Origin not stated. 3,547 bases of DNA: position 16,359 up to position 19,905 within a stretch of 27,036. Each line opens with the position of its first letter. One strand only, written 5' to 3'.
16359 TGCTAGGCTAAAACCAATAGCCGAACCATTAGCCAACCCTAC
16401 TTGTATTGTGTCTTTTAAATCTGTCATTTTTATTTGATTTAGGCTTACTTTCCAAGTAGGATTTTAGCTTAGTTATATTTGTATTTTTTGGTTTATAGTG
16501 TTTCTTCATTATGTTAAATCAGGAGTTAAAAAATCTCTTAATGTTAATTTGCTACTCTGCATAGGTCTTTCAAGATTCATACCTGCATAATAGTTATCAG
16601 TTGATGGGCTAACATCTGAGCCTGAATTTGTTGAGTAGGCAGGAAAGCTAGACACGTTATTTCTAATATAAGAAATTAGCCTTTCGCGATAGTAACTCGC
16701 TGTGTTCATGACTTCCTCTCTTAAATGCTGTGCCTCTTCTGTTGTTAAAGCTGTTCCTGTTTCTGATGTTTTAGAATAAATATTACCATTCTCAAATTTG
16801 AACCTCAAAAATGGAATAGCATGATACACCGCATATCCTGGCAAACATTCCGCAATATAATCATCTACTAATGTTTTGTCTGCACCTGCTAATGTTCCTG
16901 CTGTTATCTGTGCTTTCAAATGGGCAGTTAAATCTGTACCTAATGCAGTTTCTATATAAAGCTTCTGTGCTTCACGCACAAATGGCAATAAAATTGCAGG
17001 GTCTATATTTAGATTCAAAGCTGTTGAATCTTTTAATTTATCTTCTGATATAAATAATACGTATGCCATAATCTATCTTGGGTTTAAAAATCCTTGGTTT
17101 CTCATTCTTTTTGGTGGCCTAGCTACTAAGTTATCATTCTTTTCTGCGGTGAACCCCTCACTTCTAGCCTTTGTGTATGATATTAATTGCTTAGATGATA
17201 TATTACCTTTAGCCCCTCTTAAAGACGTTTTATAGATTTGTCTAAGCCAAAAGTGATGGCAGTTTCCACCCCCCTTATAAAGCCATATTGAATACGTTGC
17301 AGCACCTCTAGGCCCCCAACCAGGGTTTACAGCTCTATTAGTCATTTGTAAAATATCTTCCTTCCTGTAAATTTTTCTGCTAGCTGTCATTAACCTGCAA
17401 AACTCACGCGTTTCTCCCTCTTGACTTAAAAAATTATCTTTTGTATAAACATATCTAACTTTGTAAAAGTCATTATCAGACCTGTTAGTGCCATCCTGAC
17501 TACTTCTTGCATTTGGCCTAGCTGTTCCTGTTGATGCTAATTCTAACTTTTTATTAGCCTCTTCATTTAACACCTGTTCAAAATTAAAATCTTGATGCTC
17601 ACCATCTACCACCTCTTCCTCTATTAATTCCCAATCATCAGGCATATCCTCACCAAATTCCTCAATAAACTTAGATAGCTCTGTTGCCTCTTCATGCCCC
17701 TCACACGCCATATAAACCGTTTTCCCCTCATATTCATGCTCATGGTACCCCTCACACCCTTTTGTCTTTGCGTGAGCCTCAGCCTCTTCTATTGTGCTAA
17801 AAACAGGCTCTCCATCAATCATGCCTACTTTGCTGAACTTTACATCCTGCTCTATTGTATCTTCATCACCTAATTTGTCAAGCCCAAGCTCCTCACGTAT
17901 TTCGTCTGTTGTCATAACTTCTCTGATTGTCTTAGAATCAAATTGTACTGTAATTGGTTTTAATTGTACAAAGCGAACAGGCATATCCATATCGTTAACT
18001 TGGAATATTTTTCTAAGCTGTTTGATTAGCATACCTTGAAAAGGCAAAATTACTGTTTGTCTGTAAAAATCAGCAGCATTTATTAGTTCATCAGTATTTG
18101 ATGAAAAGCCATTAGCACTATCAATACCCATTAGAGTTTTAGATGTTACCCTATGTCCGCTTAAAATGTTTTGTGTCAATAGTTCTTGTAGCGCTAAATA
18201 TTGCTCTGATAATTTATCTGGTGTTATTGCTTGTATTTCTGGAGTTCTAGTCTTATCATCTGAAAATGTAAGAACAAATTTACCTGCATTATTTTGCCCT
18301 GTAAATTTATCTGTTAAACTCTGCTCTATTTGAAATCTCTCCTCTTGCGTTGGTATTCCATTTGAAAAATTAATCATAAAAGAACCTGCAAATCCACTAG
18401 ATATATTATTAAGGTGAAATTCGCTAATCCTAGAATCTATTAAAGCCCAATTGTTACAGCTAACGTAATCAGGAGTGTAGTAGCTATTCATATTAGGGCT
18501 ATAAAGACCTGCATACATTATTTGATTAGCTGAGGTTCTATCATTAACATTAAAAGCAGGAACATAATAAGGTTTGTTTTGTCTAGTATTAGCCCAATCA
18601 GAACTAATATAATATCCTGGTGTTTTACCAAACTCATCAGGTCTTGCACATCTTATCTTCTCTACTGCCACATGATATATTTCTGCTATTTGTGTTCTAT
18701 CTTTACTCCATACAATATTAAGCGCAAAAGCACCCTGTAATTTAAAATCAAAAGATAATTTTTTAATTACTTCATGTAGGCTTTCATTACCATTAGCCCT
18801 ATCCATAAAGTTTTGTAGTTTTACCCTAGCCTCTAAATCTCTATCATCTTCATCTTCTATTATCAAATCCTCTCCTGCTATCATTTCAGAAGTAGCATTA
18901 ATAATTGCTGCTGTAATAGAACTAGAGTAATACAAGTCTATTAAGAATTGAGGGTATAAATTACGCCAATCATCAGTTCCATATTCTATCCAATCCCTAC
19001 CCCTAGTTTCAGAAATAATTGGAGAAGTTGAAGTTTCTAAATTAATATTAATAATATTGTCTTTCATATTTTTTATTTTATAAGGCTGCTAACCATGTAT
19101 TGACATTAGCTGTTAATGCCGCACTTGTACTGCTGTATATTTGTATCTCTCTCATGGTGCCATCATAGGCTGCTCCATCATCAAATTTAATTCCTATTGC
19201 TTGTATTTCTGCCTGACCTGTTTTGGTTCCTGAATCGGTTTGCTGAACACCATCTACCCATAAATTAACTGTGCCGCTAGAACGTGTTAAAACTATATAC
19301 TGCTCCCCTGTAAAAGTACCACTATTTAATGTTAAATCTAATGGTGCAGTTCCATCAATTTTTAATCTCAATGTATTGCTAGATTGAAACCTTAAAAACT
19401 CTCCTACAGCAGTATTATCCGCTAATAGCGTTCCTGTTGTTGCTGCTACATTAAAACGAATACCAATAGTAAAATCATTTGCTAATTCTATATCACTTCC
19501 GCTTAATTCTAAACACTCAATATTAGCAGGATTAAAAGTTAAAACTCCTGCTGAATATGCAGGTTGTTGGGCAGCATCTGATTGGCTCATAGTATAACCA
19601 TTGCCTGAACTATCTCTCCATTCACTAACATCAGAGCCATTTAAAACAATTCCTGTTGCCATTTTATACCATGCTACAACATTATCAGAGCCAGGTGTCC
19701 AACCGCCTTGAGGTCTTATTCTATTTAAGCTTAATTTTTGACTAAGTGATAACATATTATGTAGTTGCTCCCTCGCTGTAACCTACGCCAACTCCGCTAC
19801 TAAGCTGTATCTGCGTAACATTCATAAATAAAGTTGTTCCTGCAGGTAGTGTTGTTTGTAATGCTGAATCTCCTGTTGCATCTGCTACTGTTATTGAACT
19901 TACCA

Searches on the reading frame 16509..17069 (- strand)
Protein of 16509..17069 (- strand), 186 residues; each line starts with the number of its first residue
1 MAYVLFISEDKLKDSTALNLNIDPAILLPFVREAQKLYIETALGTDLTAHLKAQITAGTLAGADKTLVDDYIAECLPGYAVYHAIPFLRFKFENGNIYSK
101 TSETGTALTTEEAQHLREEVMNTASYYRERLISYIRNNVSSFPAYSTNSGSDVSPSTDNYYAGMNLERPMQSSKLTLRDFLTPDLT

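Call 101: search_protein_families(library=pfam, max_evalue=0.01, proteins=[window:16509-17069:-])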
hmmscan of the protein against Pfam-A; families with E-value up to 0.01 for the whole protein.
window:16509-17069:- (186 aa): 1 family
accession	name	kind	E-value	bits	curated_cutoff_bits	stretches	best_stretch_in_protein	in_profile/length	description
PF20459.4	DUF6712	-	1.9e-15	57.3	25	1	39-152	1-118/121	Family of unknown function (DUF6712)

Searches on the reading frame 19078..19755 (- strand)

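Call 17: search_protein_families(library=phrogs, max_evalue=0.001, proteins=[window:19078-19755:-])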
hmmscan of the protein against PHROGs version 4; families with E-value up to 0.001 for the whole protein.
window:19078-19755:- (225 aa): 2 families
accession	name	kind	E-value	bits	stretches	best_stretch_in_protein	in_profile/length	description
phrog_10356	-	head and packaging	1.1e-08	34.8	1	18-197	379-553/852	virion structural protein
phrog_8510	-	head and packaging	4.4e-06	25.7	1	42-212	511-686/1348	virion structural protein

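Call 101: search_protein_families(library=pfam, max_evalue=0.01, proteins=[window:19078-19755:-])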
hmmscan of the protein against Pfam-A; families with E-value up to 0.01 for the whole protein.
window:19078-19755:- (225 aa): 2 families
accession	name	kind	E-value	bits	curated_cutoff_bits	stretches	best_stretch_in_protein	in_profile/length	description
PF13385.13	Laminin_G_3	-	4.7e-07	30.5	27.6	1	88-209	13-143/151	Concanavalin A-like lectin/glucanases superfamily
PF07691.17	PA14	-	0.0056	16.9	24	0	150-180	60-89/147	PA14 domain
